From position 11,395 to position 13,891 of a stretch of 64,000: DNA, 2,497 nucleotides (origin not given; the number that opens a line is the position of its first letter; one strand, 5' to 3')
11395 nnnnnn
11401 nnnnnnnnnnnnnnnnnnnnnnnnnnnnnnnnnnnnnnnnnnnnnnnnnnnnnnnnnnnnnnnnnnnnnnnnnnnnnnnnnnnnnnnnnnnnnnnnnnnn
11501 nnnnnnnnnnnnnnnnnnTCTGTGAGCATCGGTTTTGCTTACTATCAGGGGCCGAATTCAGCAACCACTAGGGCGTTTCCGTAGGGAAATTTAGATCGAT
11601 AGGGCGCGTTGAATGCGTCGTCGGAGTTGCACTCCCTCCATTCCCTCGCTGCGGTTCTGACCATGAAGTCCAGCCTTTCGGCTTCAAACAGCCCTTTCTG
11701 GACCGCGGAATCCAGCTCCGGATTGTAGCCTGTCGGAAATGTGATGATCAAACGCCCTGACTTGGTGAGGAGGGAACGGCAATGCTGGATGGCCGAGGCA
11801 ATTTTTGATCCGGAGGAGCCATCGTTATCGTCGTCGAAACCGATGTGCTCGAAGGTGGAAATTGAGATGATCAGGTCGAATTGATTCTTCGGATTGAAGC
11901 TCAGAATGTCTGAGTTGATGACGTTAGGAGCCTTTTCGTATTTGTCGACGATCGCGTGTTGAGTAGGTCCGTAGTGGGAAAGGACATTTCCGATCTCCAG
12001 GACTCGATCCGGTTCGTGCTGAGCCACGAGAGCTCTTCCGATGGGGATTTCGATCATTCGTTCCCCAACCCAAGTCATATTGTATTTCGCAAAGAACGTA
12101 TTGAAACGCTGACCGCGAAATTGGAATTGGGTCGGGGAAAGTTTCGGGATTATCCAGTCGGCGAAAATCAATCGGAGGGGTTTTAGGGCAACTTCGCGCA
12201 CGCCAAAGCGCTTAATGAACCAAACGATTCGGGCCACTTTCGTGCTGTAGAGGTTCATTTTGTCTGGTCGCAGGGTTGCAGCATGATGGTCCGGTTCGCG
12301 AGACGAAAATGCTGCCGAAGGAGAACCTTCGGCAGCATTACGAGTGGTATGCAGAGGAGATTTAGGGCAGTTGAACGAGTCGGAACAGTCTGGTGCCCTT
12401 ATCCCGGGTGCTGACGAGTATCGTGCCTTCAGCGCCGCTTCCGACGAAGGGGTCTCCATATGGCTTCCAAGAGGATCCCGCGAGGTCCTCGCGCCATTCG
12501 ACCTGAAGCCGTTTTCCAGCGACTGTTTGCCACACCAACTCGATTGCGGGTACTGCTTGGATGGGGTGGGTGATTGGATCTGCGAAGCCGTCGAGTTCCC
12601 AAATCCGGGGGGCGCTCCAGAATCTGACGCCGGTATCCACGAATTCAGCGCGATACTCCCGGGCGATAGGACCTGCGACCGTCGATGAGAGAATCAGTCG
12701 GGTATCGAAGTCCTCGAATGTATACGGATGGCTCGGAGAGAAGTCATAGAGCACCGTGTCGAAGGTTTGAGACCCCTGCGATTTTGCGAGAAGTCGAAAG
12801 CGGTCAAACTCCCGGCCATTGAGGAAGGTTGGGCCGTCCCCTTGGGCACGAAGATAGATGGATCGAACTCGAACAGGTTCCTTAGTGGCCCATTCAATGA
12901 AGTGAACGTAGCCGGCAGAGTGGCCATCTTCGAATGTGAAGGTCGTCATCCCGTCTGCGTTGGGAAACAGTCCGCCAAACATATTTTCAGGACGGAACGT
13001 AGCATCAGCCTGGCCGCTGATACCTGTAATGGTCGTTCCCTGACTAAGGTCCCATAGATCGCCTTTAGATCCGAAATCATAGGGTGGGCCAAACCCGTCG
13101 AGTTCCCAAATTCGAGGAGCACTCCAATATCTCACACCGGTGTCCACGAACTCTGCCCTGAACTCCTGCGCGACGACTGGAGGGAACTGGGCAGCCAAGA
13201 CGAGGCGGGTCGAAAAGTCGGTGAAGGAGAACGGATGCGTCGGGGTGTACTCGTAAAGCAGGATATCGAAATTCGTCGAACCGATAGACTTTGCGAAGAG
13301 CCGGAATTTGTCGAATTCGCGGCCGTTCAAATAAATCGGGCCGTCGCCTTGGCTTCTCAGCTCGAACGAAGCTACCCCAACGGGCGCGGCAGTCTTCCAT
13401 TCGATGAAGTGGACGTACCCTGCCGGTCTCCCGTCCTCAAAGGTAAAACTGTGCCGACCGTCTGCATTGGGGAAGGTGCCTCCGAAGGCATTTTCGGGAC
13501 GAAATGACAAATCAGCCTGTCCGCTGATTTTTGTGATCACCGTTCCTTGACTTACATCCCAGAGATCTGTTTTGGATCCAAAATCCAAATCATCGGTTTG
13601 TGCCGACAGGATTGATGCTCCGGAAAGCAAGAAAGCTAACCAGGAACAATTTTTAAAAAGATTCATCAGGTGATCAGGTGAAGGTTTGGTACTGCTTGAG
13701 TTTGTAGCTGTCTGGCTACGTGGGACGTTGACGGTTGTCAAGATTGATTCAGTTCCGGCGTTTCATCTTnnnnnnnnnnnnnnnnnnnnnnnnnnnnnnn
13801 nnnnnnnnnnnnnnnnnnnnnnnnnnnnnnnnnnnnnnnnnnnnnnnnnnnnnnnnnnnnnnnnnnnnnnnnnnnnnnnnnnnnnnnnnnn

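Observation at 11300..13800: About 2.5 kb low-GC island whose left boundary falls inside a methyltransferase gene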

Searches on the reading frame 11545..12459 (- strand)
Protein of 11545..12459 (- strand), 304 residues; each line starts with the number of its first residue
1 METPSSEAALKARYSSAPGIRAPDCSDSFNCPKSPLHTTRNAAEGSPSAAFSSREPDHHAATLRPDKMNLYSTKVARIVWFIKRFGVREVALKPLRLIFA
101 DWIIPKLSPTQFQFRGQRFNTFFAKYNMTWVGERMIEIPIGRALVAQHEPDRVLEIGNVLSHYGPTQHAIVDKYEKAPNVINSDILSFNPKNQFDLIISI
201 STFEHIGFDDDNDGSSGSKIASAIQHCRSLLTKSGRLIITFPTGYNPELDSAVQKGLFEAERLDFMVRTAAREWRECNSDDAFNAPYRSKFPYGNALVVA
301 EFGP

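Call 4: search_protein_families(library=pfam, proteins=[window:11545-12459:-], max_evalue=0.01)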
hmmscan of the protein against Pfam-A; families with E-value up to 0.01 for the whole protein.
window:11545-12459:- (304 aa): 1 family
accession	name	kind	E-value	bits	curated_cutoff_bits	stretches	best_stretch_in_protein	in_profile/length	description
PF08242.18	Methyltransf_12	-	0.0036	18.4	30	1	181-237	54-98/98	Methyltransferase domain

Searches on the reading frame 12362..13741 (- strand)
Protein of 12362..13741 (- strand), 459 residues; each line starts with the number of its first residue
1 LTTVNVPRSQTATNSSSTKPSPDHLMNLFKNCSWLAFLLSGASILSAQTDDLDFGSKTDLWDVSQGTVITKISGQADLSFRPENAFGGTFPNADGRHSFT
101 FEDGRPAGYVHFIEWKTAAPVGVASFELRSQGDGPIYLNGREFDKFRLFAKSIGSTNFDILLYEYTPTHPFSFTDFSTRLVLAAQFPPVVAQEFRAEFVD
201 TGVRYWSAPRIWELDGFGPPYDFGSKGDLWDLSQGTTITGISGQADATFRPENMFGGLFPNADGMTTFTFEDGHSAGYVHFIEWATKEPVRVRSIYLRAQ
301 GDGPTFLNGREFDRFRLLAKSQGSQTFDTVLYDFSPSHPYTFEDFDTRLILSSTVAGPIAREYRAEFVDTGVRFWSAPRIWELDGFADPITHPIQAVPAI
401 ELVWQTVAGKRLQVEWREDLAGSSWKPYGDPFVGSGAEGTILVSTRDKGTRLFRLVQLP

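Call 4: search_protein_families(library=pfam, proteins=[window:12362-13741:-], max_evalue=0.01)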
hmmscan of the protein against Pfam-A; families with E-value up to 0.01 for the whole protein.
window:12362-13741:- (459 aa): 0 families

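Call 10: find_homologous_proteins(query=window:12365-13666:-)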
Query window:12365-13666:- (434 aa): 58 proteins with E <= 0.001 among 8000 candidates.
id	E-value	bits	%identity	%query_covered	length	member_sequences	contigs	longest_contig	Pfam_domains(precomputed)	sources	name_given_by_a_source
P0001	2.2e-298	1007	100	100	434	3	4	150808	-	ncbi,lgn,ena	ncbi:MAG: hypothetical protein U1G08_16185 [Verrucomicrobiota bacterium]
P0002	1.3e-208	711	69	98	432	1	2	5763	-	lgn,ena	-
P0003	3.5e-195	667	66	97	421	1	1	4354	-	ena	-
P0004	6.0e-172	590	61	94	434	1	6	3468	-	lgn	-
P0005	1.3e-166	573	61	94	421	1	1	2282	-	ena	-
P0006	1.3e-155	537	55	96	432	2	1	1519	-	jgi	jgi:hypothetical protein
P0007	1.1e-152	527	47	93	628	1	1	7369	-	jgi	-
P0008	6.9e-133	462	44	98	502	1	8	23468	-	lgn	-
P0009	7.4e-98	346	43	98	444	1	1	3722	-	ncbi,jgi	jgi:hypothetical protein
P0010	5.7e-97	343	43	93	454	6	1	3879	-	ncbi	-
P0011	9.5e-91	323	44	69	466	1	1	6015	-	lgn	-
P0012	1.5e-69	253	44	78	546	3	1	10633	PF18998.7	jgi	-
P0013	5.1e-67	245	43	62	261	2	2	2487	-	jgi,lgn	jgi:hypothetical protein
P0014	1.7e-65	240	45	55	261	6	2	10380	-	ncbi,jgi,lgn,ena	jgi:hypothetical protein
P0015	2.3e-62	229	43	41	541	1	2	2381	PF07679.23,PF13895.13,PF13927.13,PF06832.19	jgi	jgi:hypothetical protein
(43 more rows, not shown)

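Call 14: find_encoding_contigs(protein=P0003, flank=10000, max_places=4)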
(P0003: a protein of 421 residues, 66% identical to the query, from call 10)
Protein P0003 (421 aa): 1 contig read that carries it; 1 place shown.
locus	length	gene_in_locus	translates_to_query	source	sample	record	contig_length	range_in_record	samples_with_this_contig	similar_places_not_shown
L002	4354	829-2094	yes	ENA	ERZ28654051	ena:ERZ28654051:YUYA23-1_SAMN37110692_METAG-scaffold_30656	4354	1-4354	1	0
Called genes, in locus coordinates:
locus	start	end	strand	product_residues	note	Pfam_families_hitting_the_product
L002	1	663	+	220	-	?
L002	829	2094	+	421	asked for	-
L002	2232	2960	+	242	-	-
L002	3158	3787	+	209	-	-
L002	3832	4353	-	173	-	?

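Call 15: find_encoding_contigs(protein=P0002, flank=10000, max_places=4)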
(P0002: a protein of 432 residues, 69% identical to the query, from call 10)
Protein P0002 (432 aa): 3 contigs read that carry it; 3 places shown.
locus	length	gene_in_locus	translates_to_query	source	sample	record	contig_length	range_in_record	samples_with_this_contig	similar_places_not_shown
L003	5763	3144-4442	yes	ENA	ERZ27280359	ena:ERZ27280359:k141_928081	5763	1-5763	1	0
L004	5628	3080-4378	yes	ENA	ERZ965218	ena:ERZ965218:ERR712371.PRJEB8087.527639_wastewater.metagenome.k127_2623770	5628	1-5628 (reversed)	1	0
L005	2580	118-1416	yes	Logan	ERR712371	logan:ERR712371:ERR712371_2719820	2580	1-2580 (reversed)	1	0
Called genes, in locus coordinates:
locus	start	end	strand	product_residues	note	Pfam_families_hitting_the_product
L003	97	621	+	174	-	-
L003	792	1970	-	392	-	PF13439:Glyco_transf_4, PF13579:Glyco_trans_4_4, PF20706:GT4-conflict (faint), PF00534:Glycos_transf_1, PF13692:Glyco_trans_1_4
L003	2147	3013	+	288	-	PF01694:Rhomboid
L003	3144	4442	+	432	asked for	-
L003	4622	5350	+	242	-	-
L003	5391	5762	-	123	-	?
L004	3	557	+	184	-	?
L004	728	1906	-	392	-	PF13439:Glyco_transf_4, PF13579:Glyco_trans_4_4, PF20706:GT4-conflict (faint), PF00534:Glycos_transf_1, PF13692:Glyco_trans_1_4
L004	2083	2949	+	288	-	PF01694:Rhomboid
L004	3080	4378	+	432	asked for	-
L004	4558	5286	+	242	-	-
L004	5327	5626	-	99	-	?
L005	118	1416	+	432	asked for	-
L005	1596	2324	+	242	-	-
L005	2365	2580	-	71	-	?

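Call 27: find_encoding_contigs(protein=P0008, flank=10000, max_places=3)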
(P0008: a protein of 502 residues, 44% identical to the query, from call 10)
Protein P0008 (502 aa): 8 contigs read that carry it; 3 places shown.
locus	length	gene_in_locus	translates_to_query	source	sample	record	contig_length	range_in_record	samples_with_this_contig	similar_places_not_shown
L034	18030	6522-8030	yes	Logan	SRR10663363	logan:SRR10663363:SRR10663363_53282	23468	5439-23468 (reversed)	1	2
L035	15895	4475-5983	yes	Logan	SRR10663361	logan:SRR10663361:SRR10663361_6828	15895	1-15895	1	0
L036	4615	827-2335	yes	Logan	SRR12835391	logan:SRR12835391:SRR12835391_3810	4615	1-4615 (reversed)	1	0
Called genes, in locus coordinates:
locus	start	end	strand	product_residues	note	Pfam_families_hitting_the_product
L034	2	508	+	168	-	?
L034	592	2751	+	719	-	PF13180:PDZ_2 (faint), PF17820:PDZ_6 (faint), PF00595:PDZ (faint), PF12812:PDZ_1 (weak)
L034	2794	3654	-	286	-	PF00218:IGPS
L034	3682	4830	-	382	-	PF03462:PCRF, PF00472:RF-1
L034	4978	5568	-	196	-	PF08241:Methyltransf_11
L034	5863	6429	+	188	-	-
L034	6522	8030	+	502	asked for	-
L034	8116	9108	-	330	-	PF08240:ADH_N, PF00107:ADH_zinc_N, PF13602:ADH_zinc_N_2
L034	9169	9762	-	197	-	PF04307:YdjM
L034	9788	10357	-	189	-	PF00117:GATase, PF07722:Peptidase_C26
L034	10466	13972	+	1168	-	PF00082:Peptidase_S8, PF02225:PA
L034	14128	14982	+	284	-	PF02729:OTCace_N, PF00185:OTCace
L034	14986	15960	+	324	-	-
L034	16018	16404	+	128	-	PF22668:DUF7009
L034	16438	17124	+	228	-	PF00528:BPD_transp_1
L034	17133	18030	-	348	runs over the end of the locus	PF00005:ABC_tran, PF13304:AAA_21 (faint), PF08402:TOBE_2 (weak)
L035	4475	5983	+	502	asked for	-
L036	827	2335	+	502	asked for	-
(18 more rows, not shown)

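Call 35: search_protein_families(library=ncbifam, proteins=[window:12362-13666:-], max_evalue=0.01)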
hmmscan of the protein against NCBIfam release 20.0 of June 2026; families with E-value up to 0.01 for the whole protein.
window:12362-13666:- (434 aa): 0 families

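Call 42: search_solved_structures(query=window:12365-13666:-, max_evalue=1)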
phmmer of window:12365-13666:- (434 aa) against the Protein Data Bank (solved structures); distinct sequences matched with E-value up to 1: 3.
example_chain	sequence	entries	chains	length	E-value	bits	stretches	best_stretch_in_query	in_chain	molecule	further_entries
7dym_B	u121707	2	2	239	0.0051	18.7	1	15-141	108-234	Imm52 domain-containing protein | Immunity protein 52 domain-containing protein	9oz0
9owg_A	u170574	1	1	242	0.0053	18.6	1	15-141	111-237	Immunity protein 52 domain-containing protein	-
6jdp_A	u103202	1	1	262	0.0064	18.4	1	15-141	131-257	Imm52 family protein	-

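Call 51: predict_structure(alignment_id=A3)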
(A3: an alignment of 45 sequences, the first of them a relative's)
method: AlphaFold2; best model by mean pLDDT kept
length: 434 residues; sequences in the alignment: 45
mean_pLDDT: 86.5   pTM: 0.57
mean pLDDT of the five models: 86.5, 86.1, 85.6, 84.8, 83.9
residues with pLDDT >= 90: 248; 70-90: 136; 50-70: 27; < 50: 23
segments of 3 or more residues with pLDDT < 50: 1-7, 9-11, 16-25
pLDDT, mean of each block of 10 residues (from residue 1): 43 47 53 85 96 95 91 91 96 93 90 90 97 97 82 81 95 89 89 72 94 97 93 82 93 97 96 87 90 96 96 73 84 95 88 93 73 78 95 87 91 84 82 94
secondary structure, 60 per line:
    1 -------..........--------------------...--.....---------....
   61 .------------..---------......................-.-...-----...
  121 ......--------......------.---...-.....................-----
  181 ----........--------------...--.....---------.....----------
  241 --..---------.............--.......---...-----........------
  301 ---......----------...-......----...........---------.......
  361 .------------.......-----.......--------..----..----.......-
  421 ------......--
elements in order: H8-17 E43-47 H57-61 E85-106 E118-126 E135-140 E155-175 E185-192 E212-216 H226-230 E254-266 E269-275 E287-294 E304-309 E324-329 E334-344 E354-361 E374-380 E386-392 E413-419 E427-432

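Call 55: fold_search(model_id=the predicted structure, library=pdb)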
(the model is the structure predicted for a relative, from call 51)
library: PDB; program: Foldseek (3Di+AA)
matches with E <= 10: 1541; with E <= 0.001: 163
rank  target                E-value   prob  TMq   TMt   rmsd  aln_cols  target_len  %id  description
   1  1o59                  3.2e-11  1.00  0.29  0.35  13.8       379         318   11  Crystal structure of Allantoicase (yir029w) from Saccharomyces cerevisiae at 2.40 A resolution (released 2003-09-02)
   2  1sg3_A                3.9e-11  1.00  0.33  0.40   9.0       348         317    9  Structure of allantoicase (released 2004-03-02)
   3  1sg3_B                5.8e-11  1.00  0.30  0.37  13.6       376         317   10  Structure of allantoicase (released 2004-03-02)
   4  7jnf                  1.2e-10  1.00  0.25  0.27  15.6       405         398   10  The structure of CBM32-1 and CBM32-2 domains from Clostridium perfringens ZmpB in complex with GalNAc (released 2021-02-03)
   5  7jnd                  1.5e-10  1.00  0.27  0.30  19.7       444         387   10  The structure of CBM32-1 and CBM32-2 domains from Clostridium perfringens ZmpB (released 2021-02-03)
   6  7jfs                  3.9e-10  1.00  0.28  0.14  25.4       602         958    9  The structure of the CBM32-1, CBM32-2, and M60 catalytic domains from Clostridium perfringens ZmpB (released 2021-02-03)
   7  2orz_A                4.6e-10  1.00  0.24  0.31  16.3       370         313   14  Structural Basis for Ligand Binding and Heparin Mediated Activation of Neuropilin (released 2007-04-03)
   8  4ag4_A                5.7e-10  1.00  0.26  0.32  15.3       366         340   13  Crystal structure of a DDR1-Fab complex (released 2012-04-18)
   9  7jnb                  8.8e-10  1.00  0.26  0.28  15.4       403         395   10  The structure of CBM32-1 and CBM32-2 domains from Clostridium perfringens ZmpB in complex with GalNAc (released 2021-02-03)
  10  6mf0_A                1.9e-09  1.00  0.25  0.12  12.6       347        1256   13  Crystal Structure Determination of Human/Porcine Chimera Coagulation Factor VIII (released 2019-09-11)
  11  9eou_A                2.5e-09  1.00  0.23  0.30  15.9       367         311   15  Crystal Structure of the b1b2 domains from Human Neuropilin-1 in complex with a peptide. (released 2024-06-26)
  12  2qqi                  2.6e-09  1.00  0.24  0.32  16.5       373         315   14  Crystal Structure of the b1b2 Domains from Human Neuropilin-1 (released 2007-11-20)
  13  8c5g_B                4.0e-09  1.00  0.22  0.31  16.4       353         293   14  Structure of human Neuropilin-1 b1b2 domains in complex with Chlorotoxin (Leiurus quinquestriatus) (released 2024-01-17)
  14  8ayr_B                5.3e-09  1.00  0.25  0.17  18.0       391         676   13  Sialidases and Fucosidases of Akkermansia muciniphila are key for rapid growth on colonic mucin and nutrient sharing a (released 2023-03-01)
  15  8ayr_A                5.6e-09  1.00  0.26  0.17  17.6       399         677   12  Sialidases and Fucosidases of Akkermansia muciniphila are key for rapid growth on colonic mucin and nutrient sharing a (released 2023-03-01)
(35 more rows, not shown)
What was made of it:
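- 12362..13666 (-): Low-GC gene for a secreted 434-aa protein. It has a signal peptide, two 69%-identical galactose-binding-like (CBM32/discoidin-fold) domains and a small C-terminal beta-sandwich. Foldseek matches allantoicase, ZmpB CBM32-1/2 and neuropilin b1b2 at E 1e-9 to 3e-11 (calls 51, 55).
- On CBM32 / F5/8 type C domain (for the tandem-domain protein): Single CBM32 modules match at TMt 0.65-0.84 (call 55).
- Closest known: CBM32 / F5/8 type C. Same: The predicted fold and the two-domain arrangement of the secreted protein match (calls 51, 55).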

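Call 59: find_encoding_contigs(protein=P0001, flank=3000, max_places=6)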
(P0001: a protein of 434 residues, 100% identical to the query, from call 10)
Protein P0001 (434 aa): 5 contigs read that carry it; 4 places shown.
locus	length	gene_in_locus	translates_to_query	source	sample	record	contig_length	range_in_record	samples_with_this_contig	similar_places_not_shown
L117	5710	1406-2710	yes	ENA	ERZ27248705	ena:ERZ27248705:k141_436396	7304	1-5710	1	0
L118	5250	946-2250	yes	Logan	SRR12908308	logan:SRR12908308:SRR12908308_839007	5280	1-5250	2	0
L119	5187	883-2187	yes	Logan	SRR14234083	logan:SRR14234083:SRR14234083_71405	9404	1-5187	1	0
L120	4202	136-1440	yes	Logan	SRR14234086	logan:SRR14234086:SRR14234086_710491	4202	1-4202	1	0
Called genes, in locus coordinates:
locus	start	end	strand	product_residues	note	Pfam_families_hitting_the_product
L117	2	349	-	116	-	?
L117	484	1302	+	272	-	PF01694:Rhomboid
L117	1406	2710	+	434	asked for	-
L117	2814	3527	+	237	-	-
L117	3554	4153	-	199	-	PF08241:Methyltransf_11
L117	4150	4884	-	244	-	-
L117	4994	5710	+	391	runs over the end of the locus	PF13439:Glyco_transf_4, PF13579:Glyco_trans_4_4, PF20706:GT4-conflict, PF00534:Glycos_transf_1, PF13692:Glyco_trans_1_4, PF13524:Glyco_trans_1_2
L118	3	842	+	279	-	?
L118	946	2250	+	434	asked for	-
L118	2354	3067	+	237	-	-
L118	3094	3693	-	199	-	PF08241:Methyltransf_11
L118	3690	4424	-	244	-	-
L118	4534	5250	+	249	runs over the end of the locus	?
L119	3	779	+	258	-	?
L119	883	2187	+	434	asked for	-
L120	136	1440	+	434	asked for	-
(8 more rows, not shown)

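Call 76: find_related_loci(query=A3, collection=viral_contigs, flank=5000)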
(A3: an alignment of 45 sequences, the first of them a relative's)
Query A3 (434 aa) in viral_contigs; peptide patterns used: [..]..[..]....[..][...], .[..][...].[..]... (x = any residue, [..] = any of these).
25 stretches matched a pattern; 1 encode a relative of the query (tblastn E <= 1e-3); 1 distinct loci.
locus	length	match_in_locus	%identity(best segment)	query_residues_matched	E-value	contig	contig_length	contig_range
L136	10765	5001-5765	39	13-433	9e-47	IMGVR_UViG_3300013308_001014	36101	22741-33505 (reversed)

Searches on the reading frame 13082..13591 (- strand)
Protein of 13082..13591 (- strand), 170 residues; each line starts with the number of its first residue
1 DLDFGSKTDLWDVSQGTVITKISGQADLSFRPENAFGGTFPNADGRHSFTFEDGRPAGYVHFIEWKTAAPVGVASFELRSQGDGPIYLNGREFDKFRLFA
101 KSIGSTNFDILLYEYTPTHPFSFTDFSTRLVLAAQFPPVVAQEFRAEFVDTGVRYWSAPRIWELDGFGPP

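Call 88: search_protein_representatives(protein=window:13082-13591:-)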
Query: 170 residues. Proteins with E-value up to 0.001 (for the whole library): 589; up to 1e-10: 334; up to 1e-30: 68. The best 150 are listed.
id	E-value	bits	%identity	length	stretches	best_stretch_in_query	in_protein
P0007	2.4e-133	457.5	51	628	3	4-168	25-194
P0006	2.9e-131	450.7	58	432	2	2-167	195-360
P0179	3.7e-118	408.0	43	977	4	7-170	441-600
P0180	2.8e-117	405.1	42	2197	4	6-168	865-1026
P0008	1.7e-112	389.5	59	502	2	4-170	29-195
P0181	6.7e-95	332.3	44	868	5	3-169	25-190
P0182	8.3e-90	315.7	43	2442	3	4-168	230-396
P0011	1.1e-84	298.9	43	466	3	6-169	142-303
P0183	4.0e-83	293.9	51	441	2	4-169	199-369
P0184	3.6e-81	287.5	43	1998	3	6-168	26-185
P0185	2.6e-79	281.5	49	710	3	6-169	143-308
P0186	2.6e-73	261.9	41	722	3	7-168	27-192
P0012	1.3e-70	253.1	48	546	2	6-168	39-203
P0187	5.7e-64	231.5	44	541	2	6-168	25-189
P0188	1.7e-62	226.7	45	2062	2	7-168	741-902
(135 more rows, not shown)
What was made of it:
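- Closest known: CBM32 / F5/8 type C. Different: The domain forms its own family of about 589 clusters at 50% identity (call 88).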
